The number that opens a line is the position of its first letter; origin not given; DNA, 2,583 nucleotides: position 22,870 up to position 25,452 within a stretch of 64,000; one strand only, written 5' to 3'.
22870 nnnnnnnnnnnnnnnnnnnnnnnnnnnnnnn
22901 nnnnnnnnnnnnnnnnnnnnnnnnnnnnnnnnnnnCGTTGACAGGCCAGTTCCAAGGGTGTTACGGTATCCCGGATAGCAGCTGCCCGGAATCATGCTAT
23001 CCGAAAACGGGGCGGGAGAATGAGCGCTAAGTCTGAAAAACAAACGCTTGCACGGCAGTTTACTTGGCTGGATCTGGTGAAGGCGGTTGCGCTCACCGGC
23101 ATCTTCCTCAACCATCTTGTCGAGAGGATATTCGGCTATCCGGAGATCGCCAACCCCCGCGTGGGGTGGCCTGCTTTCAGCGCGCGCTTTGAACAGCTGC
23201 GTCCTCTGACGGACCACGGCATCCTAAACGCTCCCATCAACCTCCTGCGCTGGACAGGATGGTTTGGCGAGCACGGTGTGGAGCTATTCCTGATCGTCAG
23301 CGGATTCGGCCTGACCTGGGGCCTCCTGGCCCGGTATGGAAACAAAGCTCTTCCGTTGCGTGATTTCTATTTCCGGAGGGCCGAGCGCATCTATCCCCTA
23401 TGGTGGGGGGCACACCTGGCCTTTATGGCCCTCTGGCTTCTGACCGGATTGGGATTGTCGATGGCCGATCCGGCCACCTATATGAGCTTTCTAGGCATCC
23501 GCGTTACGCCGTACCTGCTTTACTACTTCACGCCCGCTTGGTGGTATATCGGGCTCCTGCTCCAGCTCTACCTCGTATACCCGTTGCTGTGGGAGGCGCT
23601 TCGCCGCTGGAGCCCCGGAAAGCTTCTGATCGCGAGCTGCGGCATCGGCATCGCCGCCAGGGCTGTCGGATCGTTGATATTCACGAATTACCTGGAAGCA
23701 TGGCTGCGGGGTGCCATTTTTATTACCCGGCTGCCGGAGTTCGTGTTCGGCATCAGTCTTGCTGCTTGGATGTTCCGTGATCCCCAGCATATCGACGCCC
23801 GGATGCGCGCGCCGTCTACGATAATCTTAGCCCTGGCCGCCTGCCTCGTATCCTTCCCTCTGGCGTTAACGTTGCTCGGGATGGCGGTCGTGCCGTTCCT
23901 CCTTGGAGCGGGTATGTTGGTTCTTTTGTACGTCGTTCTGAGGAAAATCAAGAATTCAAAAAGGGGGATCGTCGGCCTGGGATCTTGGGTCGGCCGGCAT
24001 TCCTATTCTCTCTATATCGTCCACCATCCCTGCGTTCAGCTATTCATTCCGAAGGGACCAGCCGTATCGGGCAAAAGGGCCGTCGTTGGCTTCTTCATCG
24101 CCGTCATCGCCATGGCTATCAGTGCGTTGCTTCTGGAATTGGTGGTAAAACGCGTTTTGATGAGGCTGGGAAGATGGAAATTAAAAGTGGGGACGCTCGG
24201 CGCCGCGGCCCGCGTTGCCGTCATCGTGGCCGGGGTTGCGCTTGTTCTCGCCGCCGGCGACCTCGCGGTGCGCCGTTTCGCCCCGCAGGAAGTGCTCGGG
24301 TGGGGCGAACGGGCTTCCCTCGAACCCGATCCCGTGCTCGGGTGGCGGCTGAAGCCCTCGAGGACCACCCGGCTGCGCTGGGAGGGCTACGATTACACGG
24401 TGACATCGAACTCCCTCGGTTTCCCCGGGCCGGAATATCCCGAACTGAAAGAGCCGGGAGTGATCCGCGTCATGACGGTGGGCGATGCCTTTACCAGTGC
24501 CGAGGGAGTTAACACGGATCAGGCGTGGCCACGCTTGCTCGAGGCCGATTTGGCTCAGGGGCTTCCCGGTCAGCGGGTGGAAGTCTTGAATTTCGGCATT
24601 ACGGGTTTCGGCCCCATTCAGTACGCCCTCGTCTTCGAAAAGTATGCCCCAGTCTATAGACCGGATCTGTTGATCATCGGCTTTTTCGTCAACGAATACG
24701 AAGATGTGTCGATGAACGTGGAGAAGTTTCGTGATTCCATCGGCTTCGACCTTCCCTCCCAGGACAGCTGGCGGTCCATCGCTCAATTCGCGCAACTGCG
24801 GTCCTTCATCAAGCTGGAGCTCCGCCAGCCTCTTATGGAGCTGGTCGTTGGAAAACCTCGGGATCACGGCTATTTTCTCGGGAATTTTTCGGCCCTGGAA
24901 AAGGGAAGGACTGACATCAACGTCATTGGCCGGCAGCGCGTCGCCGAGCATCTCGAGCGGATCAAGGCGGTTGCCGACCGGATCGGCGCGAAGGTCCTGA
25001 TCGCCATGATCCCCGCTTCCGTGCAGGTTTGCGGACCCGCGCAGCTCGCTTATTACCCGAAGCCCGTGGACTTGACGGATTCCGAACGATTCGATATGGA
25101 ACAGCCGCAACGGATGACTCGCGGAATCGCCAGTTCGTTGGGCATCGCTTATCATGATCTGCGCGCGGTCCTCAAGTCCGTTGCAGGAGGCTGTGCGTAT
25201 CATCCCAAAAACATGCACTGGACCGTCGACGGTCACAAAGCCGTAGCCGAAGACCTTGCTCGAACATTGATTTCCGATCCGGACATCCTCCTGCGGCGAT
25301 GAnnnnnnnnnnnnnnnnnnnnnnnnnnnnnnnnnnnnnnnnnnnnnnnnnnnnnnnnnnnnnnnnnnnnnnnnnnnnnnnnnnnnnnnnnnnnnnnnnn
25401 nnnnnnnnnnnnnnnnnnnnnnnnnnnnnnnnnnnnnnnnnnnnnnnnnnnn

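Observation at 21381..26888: Cobalamin-dependent radical SAM enzyme co-transcribed with OatA-like acyltransferase and a GT-C protein in an EPS locus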

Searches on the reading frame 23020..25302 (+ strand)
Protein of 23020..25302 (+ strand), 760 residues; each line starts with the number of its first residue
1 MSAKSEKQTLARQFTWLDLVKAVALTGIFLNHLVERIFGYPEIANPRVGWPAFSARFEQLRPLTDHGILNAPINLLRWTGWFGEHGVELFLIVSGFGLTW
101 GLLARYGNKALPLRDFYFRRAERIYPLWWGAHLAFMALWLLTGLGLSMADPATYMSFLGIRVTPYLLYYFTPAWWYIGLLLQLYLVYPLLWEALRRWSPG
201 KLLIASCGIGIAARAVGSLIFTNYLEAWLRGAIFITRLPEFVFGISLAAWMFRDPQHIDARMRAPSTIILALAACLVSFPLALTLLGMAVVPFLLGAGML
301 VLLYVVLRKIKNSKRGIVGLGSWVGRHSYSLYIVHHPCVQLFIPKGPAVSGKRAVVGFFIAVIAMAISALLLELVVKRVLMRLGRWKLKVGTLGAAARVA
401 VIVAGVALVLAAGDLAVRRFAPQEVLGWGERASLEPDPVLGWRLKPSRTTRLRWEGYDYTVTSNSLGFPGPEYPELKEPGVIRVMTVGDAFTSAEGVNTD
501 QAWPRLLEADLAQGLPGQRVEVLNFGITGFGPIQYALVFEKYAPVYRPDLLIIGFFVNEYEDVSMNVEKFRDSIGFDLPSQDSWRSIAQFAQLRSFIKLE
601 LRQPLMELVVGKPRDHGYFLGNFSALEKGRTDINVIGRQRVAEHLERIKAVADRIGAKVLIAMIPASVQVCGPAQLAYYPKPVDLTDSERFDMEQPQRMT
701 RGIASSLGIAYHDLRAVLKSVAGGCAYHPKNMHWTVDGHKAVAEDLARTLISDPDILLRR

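Call 3: search_protein_families(library=pfam, proteins=[window:23020-25302:+], max_evalue=0.01)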
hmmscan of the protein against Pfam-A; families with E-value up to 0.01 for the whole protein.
window:23020-25302:+ (760 aa): 4 families
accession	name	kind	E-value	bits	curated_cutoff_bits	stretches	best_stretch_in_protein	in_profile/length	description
PF01757.29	Acyl_transf_3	-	1.1e-25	90.9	31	1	15-371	2-324/326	Acyltransferase domain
PF13472.12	Lipase_GDSL_2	-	1.2e-05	26.3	32.9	1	487-741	2-178/178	GDSL-like Lipase/Acylhydrolase family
PF00657.28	Lipase_GDSL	-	0.0013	19.4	23.6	1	484-745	1-207/208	GDSL-like Lipase/Acylhydrolase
PF16822.11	ALGX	-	0.0017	18.5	26.5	1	645-753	29-133/268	SGNH hydrolase-like domain, acetyltransferase AlgX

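Call 4: search_protein_families(library=ncbifam, proteins=[window:23020-25302:+], max_evalue=0.01)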
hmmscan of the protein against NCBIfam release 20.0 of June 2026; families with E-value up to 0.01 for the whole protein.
window:23020-25302:+ (760 aa): 0 families
